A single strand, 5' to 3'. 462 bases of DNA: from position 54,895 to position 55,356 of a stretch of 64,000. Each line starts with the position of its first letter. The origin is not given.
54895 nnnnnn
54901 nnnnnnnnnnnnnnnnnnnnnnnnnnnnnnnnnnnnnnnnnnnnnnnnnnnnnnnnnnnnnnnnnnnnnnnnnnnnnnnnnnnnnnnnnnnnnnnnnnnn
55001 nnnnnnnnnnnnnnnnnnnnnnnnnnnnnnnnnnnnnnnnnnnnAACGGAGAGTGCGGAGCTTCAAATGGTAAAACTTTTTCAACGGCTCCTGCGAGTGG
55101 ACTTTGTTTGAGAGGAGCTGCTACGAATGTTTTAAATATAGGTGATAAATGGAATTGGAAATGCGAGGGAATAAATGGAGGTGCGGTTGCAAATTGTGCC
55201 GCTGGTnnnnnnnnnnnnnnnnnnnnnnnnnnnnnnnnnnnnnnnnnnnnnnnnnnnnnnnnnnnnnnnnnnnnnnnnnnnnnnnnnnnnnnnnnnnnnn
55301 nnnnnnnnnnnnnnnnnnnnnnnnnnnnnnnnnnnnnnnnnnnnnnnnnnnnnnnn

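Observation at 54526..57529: Surface protein built from four copies of a novel ~55 aa four-cysteine module, overlapping an orphan histidine kinase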

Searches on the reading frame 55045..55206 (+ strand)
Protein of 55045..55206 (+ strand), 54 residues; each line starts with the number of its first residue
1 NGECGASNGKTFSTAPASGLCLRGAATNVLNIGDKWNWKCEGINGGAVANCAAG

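Call 25: search_solved_structures(query=A3, max_evalue=10, show_alignments=2)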
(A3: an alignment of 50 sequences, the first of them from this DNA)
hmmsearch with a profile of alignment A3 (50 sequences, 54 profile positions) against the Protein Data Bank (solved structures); distinct sequences matched with E-value up to 10: 0.
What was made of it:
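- On Curated small Cys-rich domains (EGF, Sushi, FN1, lectin-type and others in Pfam/NCBIfam): PDB profile search gives 0 hits at E<=10 (call 25).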

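Call 32: predict_structure(alignment_id=A3)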
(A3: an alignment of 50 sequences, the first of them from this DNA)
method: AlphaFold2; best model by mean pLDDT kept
length: 54 residues; sequences in the alignment: 50
mean_pLDDT: 96.4   pTM: 0.77
mean pLDDT of the five models: 96.4, 96.2, 96.0, 95.4, 95.3
residues with pLDDT >= 90: 52; 70-90: 2; 50-70: 0; < 50: 0
segments of 3 or more residues with pLDDT < 50: none
pLDDT, mean of each block of 10 residues (from residue 1): 97 97 97 97 94 98
secondary structure, 60 per line:
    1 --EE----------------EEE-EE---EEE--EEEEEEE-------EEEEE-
elements in order: E21-23 E30-32 E35-41 E49-53
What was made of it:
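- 55045..55206 (+): Cys module 3 (aa 174-227; C177, C194, C213, C224), the most canonical copy and the one modelled. Call 32: AlphaFold2 pLDDT 96.4, four beta-strands.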

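Call 34: search_protein_representatives(alignment_id=A3)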
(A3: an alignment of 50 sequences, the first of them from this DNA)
Query: 50 sequences, 54 profile positions. Proteins with E-value up to 0.001 (for the whole library): 5762; up to 1e-10: 3211; up to 1e-30: 796. The best 150 are listed.
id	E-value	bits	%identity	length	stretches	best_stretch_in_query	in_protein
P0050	0.0e+00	1025.1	-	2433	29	1-54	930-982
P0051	1.4e-281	924.9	-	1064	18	1-54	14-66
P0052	1.8e-273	898.9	-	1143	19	1-53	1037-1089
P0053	7.5e-235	775.2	-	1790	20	2-54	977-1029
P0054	5.3e-232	766.1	-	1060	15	1-53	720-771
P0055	1.6e-220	729.4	-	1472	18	2-53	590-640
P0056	1.9e-185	617.0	-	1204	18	1-54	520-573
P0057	5.5e-178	593.1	-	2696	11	1-54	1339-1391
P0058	5.1e-177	590.0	-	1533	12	1-54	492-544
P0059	5.2e-176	586.8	-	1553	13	1-53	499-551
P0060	4.5e-172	574.2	-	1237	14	1-54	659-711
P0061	4.8e-167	558.1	-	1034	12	1-53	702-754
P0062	1.7e-159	533.9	-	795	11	1-54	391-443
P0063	2.6e-155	520.5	-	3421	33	14-52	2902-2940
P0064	6.6e-155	519.2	-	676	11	1-53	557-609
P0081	3.6e-137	462.4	-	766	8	1-54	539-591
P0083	1.3e-133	451.0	-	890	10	1-54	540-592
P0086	3.0e-130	440.2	-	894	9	1-54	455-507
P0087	3.9e-129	436.7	-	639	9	3-54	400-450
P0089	1.5e-127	431.6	-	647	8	2-53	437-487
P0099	7.8e-123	416.5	-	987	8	2-53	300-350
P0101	1.2e-119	406.3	-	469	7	1-53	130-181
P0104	7.6e-117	397.3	-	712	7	1-54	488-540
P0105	1.7e-116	396.2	-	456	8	1-53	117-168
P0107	7.0e-116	394.2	-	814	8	1-54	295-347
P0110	8.3e-115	390.8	-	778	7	1-54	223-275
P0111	1.0e-114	390.6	-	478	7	1-53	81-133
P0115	3.2e-113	385.7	-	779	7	1-54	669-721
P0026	3.7e-92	318.3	-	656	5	1-54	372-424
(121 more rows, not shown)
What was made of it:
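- On Uncurated widespread 4-Cys module (consensus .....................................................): The full profile finds 5,762 cluster representatives at E<=1e-3 and 3,211 at E<=1e-10 (call 34).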

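Call 35: search_protein_families(library=pfam, proteins=[P0051, P0052, P0054, P0062, P0064, P0101, P0105, P0111], max_evalue=1)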
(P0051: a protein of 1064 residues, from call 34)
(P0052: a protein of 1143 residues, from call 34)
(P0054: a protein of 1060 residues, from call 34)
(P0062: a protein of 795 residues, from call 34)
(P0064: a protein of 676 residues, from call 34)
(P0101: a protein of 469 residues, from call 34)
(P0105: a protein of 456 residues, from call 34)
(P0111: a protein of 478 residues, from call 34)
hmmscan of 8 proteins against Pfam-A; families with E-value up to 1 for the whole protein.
P0051 (1064 aa): 0 families

P0052 (1143 aa): 0 families

P0054 (1060 aa): 0 families

P0062 (795 aa): 0 families

P0064 (676 aa): 1 family
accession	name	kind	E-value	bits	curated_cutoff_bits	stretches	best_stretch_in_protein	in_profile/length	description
PF08887.16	GAD-like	-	0.66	10.4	25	0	137-155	42-60/107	GAD-like domain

P0101 (469 aa): 2 families
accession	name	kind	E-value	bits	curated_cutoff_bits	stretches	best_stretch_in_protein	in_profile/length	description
PF05593.20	RHS_repeat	-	4.9e-05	24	22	1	26-50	14-38/38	RHS Repeat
PF15283.12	DUF4595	-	0.017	15.5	34.2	1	26-65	73-113/202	Domain of unknown function (DUF4595) with porin-like fold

P0105 (456 aa): 0 families

P0111 (478 aa): 0 families

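Call 36: list_cluster_members(proteins=[P0051, P0052, P0054, P0062, P0064, P0101, P0105, P0111, P0050, P0001])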
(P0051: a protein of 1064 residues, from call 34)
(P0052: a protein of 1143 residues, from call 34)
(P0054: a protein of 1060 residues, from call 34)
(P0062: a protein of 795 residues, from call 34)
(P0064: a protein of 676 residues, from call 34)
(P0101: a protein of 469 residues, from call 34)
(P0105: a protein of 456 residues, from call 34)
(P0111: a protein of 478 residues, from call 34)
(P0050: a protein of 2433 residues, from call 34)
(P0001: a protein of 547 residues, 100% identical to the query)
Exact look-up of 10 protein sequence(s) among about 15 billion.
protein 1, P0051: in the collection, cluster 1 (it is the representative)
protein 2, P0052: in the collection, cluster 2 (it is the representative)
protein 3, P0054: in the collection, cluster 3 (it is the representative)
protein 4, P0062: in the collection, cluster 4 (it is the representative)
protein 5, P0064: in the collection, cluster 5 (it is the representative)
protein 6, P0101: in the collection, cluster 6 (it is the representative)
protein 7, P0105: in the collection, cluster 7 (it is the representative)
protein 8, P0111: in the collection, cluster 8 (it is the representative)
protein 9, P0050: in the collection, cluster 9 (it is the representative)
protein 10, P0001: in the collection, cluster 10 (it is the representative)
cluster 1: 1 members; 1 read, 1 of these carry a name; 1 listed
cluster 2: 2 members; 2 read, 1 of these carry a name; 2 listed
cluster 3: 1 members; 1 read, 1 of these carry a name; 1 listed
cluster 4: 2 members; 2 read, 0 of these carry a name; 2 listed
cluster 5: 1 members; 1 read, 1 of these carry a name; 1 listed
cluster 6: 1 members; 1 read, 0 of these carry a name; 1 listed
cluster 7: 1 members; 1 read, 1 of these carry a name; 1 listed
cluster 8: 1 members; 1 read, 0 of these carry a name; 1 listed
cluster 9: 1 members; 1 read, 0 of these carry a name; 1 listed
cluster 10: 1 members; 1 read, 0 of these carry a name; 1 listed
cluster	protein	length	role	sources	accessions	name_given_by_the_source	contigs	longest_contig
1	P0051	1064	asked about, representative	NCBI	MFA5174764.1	MAG: hypothetical protein WC438_06300, partial [Candidatus Pacearchaeota archaeon]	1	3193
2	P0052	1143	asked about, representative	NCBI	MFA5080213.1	MAG: hypothetical protein WC472_01140 [Candidatus Paceibacterota bacterium]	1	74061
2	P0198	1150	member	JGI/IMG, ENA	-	-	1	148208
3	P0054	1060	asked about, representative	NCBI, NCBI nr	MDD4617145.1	MAG: hypothetical protein PHW76_08570, partial [Alphaproteobacteria bacterium] | hypothetical protein [Alphaproteobacteria bacterium]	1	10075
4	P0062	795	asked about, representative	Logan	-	-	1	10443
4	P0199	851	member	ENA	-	-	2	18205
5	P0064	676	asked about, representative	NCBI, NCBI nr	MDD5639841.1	MAG: hypothetical protein PHR47_03525 [Candidatus Pacebacteria bacterium] | hypothetical protein [Candidatus Paceibacterota bacterium]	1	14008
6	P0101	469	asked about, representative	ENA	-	-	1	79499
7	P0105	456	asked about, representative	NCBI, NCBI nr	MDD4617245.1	MAG: hypothetical protein PHW76_09095, partial [Alphaproteobacteria bacterium] | hypothetical protein [Alphaproteobacteria bacterium]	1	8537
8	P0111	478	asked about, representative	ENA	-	-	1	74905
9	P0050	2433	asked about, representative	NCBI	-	-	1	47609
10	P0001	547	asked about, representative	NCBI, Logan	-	-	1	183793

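Call 45: fold_search(model_id=the predicted structure, library=pdb)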
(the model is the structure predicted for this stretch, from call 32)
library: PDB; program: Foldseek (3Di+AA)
matches with E <= 10: 182; with E <= 0.001: 0
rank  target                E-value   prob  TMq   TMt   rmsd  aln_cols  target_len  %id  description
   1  1bf4_A                2.0e+00  0.18  0.39  0.34   5.5        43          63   14  CHROMOSOMAL DNA-BINDING PROTEIN SSO7D/D(GCGAACGC) COMPLEX (released 1999-11-10)
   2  2ooq_B                3.0e+00  0.06  0.34  0.09   8.5        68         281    3  Crystal Structure of the Human Receptor Phosphatase PTPRT (released 2007-02-20)
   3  2r4e_A                3.4e+00  0.35  0.46  0.06   1.3        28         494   25  Crystal structure of Escherichia coli Glycerol-3-phosphate Dehydrogenase in complex with DHAP (released 2008-04-29)
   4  2r4j_B                3.4e+00  0.33  0.45  0.06   1.3        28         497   25  Crystal structure of Escherichia coli SeMet substituted Glycerol-3-phosphate Dehydrogenase in complex with DHAP (released 2008-06-03)
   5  4tqu_S                3.4e+00  0.14  0.44  0.08   5.8        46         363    9  Crystal structure of a bacterial ABC transporter involved in the import of the acidic polysaccharide alginate (released 2015-07-22)
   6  6x0k_F                3.4e+00  0.08  0.32  0.06   7.9        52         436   13  Structure of dithionite-reduced SidA ornithine hydroxylase with the FAD "in" and complexed with L-ornithine (released 2020-08-05)
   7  2r45_A                3.6e+00  0.33  0.45  0.06   1.3        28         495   25  Crystal structure of Escherichia coli Glycerol-3-phosphate Dehydrogenase in complex with 2-phospho-d-glyceric acid (released 2008-04-15)
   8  8q2m_AA               3.8e+00  0.16  0.37  0.32   2.5        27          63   15  18mer DNA mimic Foldamer with an Aliphatic linker in complex with Sac7d V26A/M29A protein (released 2023-08-23)
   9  1wtv_A                3.8e+00  0.13  0.40  0.34   5.6        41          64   12  Hyperthermophile chromosomal protein SAC7D single mutant M29A in complex with DNA GTAATTAC (released 2005-02-22)
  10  7jhg_B                3.8e+00  0.06  0.30  0.20   4.7        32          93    9  Cryo-EM structure of ATP-bound fully inactive AMPK in complex with Dorsomorphin (Compound C) and Fab-nanobody (released 2021-07-21)
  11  2qcu_B                4.0e+00  0.30  0.46  0.05   1.3        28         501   25  Crystal structure of Glycerol-3-phosphate Dehydrogenase from Escherichia coli (released 2008-04-15)
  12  9kev_D                4.0e+00  0.18  0.47  0.03   5.4        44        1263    9  Cryo-EM structure of Mycobacterium tuberculosis transcription activation complex with six PhoP molecules (composite ma (released 2025-03-05)
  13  6kr4_A                4.3e+00  0.07  0.37  0.05   7.8        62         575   10  Crystal structure of the liprin-alpha3_SAM123/LAR_D1D2 complex (released 2020-01-15)
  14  8cmn_AA               4.5e+00  0.14  0.37  0.32   2.8        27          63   15  18mer DNA mimic Foldamer with an aliphatic linker in complex with Sac7d wild protein (released 2023-07-19)
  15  4d7e_A                4.5e+00  0.12  0.39  0.07   2.9        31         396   22  An unprecedented NADPH domain conformation in Lysine Monooxygenase NbtG from Nocardia farcinica (released 2015-04-01)
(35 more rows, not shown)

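Call 52: search_protein_families(library=pfam, proteins=[P0081, P0083, P0086, P0087, P0089, P0099, P0104, P0107, P0110, P0115], max_evalue=0.0001)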
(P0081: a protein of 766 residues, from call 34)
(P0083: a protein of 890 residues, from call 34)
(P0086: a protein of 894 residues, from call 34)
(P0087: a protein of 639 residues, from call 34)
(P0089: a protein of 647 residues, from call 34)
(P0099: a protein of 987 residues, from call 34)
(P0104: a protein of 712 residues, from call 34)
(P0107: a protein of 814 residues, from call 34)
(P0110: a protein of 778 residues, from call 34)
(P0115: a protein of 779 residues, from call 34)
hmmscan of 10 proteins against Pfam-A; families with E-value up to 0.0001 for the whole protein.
P0081 (766 aa): 0 families

P0083 (890 aa): 1 family
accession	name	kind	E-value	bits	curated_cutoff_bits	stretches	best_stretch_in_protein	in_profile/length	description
PF00691.25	OmpA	-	6e-12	46.2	27.2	1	796-878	2-84/98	OmpA family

P0086 (894 aa): 0 families

P0087 (639 aa): 0 families

P0089 (647 aa): 0 families

P0099 (987 aa): 1 family
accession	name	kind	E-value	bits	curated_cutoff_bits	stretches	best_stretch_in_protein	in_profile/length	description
PF04151.21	PPC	-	7.9e-21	75.1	25.9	2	613-682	2-70/70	Bacterial pre-peptidase C-terminal domain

P0104 (712 aa): 0 families

P0107 (814 aa): 1 family
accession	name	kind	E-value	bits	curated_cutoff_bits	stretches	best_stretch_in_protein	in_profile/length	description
PF00691.25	OmpA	-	8.1e-10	39.4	27.2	1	720-798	2-80/98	OmpA family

P0110 (778 aa): 0 families

P0115 (779 aa): 4 families
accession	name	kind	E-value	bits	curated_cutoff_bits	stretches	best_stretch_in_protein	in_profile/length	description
PF25390.1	WD40_RLD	-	1.2e-84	285.2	150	2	37-284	91-346/363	RCC1-like domain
PF00415.24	RCC1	-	1.6e-65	217.9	21.7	6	103-150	1-50/50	Regulator of chromosome condensation (RCC1) repeat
PF13540.12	RCC1_2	-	9.9e-60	197.4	22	6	188-216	2-30/30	Regulator of chromosome condensation (RCC1) repeat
PF25384.1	Alsin_RLD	-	3.1e-15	56.8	100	0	335-366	278-309/405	Alsin RCC1-like domain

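Call 80: list_cluster_members(proteins=[P0083, P0099, P0107, P0115, P0081, P0086, P0087, P0089, P0104, P0110])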
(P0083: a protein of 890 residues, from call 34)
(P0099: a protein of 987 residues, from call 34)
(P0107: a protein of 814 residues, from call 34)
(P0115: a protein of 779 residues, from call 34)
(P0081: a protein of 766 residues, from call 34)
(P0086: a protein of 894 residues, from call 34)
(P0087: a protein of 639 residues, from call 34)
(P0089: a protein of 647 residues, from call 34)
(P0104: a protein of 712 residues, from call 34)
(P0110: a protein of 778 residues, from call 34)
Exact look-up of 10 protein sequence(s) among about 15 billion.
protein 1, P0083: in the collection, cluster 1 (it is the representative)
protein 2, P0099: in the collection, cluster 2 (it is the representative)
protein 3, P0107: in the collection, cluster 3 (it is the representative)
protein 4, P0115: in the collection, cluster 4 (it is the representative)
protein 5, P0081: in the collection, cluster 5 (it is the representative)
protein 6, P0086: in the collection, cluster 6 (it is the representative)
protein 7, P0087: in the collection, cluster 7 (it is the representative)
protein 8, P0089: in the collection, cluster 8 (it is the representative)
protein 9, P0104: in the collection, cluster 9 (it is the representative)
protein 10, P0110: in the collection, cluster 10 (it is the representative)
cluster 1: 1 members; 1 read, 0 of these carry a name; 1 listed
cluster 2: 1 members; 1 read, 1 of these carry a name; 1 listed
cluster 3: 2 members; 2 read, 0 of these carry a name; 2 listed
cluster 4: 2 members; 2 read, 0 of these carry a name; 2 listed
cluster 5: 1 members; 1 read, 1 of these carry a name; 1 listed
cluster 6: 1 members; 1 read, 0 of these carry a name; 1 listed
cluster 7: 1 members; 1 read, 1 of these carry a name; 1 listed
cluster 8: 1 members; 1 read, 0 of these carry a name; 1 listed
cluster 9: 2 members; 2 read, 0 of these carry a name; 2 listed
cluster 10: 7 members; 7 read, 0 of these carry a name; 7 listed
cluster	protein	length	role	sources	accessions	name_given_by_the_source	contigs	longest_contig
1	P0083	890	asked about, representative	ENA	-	-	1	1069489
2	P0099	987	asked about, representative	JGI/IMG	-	Bacterial pre-peptidase C-terminal domain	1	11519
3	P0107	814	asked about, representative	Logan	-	-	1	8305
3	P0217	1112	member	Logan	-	-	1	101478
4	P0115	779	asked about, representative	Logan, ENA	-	-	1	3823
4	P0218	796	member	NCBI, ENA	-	-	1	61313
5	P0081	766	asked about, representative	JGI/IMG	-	hypothetical protein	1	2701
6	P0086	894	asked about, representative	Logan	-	-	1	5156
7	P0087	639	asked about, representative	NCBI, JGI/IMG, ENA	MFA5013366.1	MAG: hypothetical protein WC520_02255 [Candidatus Paceibacterota bacterium]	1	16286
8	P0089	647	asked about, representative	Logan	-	-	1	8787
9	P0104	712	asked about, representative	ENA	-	-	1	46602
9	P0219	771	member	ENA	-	-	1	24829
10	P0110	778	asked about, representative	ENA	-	-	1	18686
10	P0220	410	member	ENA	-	-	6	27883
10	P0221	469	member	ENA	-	-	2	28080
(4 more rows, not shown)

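Call 84: search_protein_families(library=ncbifam, proteins=[P0051, P0064, P0105], max_evalue=1)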
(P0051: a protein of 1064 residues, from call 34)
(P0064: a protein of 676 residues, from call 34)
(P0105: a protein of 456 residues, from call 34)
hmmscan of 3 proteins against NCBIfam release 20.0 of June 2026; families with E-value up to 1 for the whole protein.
P0051 (1064 aa): 0 families

P0064 (676 aa): 0 families

P0105 (456 aa): 0 families

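Call 85: find_encoding_contigs(protein=P0052, flank=4000, max_places=1)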
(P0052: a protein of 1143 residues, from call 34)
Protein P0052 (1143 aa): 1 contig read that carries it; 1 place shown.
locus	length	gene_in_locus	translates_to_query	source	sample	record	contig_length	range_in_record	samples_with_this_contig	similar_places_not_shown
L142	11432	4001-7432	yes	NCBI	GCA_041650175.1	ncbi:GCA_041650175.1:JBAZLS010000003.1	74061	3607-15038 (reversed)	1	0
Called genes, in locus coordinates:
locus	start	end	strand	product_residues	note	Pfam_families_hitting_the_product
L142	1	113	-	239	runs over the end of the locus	PF02096:60KD_IMP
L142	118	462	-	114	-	PF00825:Ribonuclease_P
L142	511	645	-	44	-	PF00468:Ribosomal_L34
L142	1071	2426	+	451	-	PF11638:DnaA_N, PF22688:Hda_lid (faint), PF01695:IstB_IS21, PF00308:Bac_DnaA, PF08299:Bac_DnaA_C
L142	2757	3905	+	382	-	PF00712:DNA_pol3_beta, PF02767:DNA_pol3_beta_2, PF02768:DNA_pol3_beta_3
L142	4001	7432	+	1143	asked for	-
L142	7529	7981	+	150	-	PF02367:TsaE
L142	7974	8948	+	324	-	PF02739:5_3_exonuc_N, PF01367:5_3_exonuc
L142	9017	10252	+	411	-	PF00989:PAS, PF13426:PAS_9, PF00512:HisKA, PF02518:HATPase_c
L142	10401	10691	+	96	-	PF00166:Cpn10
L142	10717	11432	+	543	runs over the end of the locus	PF00118:Cpn60_TCP1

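Call 86: find_encoding_contigs(protein=P0064, flank=4000, max_places=1)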
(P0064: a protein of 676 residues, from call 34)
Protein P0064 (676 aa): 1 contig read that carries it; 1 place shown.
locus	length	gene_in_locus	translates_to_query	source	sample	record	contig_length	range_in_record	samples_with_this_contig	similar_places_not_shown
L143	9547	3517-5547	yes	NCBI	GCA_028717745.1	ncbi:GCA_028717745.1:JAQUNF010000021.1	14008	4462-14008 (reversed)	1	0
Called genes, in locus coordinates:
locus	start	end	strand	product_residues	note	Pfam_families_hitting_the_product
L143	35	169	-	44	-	PF00468:Ribosomal_L34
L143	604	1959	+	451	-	PF11638:DnaA_N, PF00004:AAA (faint), PF01695:IstB_IS21, PF00308:Bac_DnaA, PF08299:Bac_DnaA_C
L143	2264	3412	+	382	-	PF00712:DNA_pol3_beta, PF02767:DNA_pol3_beta_2, PF02768:DNA_pol3_beta_3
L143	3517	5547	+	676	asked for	-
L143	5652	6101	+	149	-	PF02367:TsaE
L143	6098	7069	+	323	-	PF02739:5_3_exonuc_N, PF01367:5_3_exonuc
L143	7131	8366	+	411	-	PF00989:PAS, PF13426:PAS_9, PF00512:HisKA, PF02518:HATPase_c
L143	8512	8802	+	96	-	PF00166:Cpn10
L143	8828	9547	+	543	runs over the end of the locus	PF00118:Cpn60_TCP1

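Call 87: find_encoding_contigs(protein=P0087, flank=4000, max_places=1)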
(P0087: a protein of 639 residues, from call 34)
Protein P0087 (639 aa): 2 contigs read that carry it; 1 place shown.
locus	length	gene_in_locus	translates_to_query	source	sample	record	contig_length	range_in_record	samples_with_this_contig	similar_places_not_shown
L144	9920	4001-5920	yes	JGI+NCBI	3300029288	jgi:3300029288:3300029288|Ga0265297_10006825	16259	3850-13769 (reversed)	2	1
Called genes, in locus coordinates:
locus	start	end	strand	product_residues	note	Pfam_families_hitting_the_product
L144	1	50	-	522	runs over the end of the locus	PF01743:PolyA_pol, PF12627:PolyA_pol_RNAbd, PF01966:HD, PF13735:tRNA_NucTran2_2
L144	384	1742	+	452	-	PF08529:NusA_N, PF00575:S1 (weak), PF13184:KH_NusA_1st, PF26594:KH_NusA_2nd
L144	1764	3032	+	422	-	PF05697:Trigger_N, PF05698:Trigger_C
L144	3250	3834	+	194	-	PF00574:CLP_protease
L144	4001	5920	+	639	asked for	-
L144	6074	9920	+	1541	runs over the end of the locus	PF10102:DUF2341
